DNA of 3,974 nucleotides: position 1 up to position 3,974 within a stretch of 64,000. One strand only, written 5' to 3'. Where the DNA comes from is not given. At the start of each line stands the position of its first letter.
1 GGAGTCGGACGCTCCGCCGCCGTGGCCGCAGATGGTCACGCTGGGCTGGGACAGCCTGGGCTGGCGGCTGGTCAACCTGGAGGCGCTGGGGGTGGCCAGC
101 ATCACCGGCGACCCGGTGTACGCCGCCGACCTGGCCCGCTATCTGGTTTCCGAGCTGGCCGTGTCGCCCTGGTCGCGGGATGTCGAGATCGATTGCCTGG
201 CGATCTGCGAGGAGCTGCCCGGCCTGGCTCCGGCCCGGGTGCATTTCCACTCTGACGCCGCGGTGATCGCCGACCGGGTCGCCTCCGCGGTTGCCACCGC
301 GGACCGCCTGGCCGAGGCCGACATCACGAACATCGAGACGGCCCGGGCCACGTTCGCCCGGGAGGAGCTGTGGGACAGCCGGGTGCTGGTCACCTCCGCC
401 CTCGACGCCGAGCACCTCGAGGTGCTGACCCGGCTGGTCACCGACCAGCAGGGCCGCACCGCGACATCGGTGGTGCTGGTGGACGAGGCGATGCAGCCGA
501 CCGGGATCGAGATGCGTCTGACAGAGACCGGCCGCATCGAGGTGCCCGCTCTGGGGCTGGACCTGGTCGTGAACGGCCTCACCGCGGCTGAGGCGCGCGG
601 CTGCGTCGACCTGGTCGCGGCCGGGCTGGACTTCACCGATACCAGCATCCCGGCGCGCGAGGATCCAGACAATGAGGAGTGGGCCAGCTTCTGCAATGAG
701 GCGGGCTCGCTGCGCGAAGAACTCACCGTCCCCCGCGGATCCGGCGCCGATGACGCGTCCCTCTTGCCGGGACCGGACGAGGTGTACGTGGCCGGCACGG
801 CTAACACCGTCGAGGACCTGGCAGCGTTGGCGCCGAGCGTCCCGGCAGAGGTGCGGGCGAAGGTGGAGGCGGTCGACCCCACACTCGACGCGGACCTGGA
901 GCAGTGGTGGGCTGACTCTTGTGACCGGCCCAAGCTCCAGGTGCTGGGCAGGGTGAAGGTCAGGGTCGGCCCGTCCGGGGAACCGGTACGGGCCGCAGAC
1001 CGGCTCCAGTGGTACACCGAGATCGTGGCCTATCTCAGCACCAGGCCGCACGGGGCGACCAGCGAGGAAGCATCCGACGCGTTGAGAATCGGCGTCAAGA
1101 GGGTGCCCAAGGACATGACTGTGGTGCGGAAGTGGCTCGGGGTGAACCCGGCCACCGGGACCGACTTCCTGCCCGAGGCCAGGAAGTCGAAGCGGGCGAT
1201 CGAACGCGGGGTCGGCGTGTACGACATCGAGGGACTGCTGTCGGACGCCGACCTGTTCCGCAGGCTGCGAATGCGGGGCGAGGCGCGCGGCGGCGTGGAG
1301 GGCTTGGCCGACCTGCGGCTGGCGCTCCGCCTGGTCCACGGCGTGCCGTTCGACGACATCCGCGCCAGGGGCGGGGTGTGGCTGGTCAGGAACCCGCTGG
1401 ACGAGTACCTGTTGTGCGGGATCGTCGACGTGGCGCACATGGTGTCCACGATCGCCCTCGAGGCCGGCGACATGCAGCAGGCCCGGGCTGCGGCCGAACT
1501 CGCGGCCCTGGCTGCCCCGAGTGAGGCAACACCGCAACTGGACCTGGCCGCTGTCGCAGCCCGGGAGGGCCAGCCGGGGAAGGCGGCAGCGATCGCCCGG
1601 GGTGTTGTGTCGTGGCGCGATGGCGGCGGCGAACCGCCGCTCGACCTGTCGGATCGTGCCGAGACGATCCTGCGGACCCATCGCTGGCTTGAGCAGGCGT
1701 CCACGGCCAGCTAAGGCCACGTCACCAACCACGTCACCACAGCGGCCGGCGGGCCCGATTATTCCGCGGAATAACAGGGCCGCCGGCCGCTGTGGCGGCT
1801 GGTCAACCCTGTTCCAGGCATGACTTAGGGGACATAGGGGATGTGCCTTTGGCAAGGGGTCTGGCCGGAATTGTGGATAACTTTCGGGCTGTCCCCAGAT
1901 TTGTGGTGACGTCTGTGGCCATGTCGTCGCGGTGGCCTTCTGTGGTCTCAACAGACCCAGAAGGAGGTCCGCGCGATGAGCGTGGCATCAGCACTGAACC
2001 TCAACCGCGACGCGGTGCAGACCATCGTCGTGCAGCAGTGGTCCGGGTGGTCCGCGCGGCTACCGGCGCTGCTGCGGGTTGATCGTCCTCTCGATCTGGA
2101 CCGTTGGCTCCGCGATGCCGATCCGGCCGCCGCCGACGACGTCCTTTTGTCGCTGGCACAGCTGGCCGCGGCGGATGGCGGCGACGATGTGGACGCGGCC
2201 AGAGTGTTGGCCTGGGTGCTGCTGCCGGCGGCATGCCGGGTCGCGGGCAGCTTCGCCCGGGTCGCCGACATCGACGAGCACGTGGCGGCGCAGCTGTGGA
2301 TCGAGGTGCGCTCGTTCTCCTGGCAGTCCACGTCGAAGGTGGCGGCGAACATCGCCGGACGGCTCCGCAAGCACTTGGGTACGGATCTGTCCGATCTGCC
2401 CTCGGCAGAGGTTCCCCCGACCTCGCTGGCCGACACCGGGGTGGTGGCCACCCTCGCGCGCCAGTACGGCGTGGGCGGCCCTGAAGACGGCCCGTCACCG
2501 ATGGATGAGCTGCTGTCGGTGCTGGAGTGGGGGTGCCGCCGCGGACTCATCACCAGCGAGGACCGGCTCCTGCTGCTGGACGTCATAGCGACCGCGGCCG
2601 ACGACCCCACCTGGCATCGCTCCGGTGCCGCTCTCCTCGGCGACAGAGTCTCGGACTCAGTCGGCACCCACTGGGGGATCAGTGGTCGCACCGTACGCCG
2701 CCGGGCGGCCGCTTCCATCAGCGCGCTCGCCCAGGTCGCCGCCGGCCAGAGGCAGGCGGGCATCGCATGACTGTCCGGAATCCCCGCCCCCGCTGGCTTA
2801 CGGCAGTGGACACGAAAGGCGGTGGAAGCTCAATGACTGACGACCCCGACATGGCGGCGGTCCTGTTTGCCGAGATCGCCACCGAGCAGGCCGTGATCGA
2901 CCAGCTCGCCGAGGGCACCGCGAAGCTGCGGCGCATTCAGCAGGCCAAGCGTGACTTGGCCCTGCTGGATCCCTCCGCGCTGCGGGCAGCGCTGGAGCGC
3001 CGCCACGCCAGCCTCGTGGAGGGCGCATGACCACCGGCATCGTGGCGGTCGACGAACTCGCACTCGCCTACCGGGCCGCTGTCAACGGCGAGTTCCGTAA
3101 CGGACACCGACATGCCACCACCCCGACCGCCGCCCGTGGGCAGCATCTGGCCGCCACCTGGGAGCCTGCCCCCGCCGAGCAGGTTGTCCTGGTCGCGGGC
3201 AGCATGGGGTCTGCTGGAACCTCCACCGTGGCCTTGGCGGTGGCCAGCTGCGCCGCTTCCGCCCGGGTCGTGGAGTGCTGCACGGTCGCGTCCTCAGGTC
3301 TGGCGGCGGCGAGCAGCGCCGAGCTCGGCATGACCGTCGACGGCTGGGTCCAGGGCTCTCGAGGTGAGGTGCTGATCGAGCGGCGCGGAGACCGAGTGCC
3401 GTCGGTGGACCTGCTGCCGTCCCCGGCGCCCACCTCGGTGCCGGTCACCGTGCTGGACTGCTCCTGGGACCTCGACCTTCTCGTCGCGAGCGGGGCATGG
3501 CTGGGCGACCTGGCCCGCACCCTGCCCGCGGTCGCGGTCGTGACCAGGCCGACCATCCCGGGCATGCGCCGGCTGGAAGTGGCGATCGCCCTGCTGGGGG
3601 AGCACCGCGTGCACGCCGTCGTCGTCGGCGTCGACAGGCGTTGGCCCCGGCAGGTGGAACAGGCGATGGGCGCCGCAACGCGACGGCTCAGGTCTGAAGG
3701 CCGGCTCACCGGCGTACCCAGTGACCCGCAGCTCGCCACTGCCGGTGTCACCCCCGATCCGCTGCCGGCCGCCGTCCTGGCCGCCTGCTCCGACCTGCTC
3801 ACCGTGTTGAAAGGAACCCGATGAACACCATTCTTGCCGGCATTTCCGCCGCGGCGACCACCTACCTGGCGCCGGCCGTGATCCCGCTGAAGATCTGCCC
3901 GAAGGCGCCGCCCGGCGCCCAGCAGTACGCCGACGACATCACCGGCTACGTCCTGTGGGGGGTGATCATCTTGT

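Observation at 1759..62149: Seven dispersed copies of a perfect palindrome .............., all between genes or at gene termini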

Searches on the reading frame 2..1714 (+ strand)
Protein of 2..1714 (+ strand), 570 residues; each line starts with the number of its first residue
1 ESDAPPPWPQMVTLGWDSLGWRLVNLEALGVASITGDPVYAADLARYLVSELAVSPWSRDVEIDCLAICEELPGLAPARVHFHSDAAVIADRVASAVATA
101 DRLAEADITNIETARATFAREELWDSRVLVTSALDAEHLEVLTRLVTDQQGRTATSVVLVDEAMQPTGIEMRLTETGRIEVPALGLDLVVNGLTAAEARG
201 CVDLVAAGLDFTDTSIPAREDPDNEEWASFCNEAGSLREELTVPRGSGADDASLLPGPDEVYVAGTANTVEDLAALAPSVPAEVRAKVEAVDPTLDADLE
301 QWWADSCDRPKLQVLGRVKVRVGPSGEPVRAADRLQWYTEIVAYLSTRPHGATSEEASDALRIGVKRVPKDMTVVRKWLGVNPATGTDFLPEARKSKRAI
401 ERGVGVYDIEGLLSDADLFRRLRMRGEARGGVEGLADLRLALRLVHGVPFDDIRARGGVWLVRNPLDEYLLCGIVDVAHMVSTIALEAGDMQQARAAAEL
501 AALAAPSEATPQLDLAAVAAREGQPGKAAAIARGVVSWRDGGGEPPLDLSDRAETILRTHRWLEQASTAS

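Call 9: search_protein_families(library=pfam, proteins=[window:2-1714:+], max_evalue=0.01)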
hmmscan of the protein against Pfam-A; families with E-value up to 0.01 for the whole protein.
window:2-1714:+ (570 aa): 0 families

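Call 75: search_protein_families(library=pfam, proteins=[window:2-1714:+], max_evalue=5)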
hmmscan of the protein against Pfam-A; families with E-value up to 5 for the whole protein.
window:2-1714:+ (570 aa): 1 family
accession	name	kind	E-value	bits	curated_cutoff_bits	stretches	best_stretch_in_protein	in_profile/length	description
PF13371.12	TPR_9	-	0.058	13.9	35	1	484-530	4-50/73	Tetratricopeptide repeat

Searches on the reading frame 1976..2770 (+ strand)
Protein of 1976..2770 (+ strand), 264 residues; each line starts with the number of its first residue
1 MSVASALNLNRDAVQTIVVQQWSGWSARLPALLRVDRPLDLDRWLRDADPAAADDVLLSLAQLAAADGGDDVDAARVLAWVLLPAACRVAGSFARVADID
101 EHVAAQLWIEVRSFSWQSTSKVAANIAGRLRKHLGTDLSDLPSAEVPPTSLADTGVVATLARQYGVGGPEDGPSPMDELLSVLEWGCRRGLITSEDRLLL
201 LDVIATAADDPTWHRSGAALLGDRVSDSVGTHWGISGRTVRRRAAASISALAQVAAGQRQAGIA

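Call 9: search_protein_families(library=pfam, proteins=[window:1976-2770:+], max_evalue=0.01)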
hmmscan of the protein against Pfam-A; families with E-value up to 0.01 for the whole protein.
window:1976-2770:+ (264 aa): 0 families

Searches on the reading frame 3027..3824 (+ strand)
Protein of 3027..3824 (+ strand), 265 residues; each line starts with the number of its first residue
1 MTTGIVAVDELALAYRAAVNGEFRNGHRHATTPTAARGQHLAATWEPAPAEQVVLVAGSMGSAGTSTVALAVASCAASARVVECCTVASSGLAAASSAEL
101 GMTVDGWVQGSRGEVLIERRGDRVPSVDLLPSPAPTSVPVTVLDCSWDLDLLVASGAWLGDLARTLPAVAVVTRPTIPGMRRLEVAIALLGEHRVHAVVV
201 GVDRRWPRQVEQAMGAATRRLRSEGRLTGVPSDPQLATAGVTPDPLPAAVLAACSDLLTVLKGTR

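Call 14: search_protein_families(library=pfam, proteins=[window:3027-3824:+], max_evalue=0.001)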
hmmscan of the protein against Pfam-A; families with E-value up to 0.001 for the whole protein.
window:3027-3824:+ (265 aa): 0 families
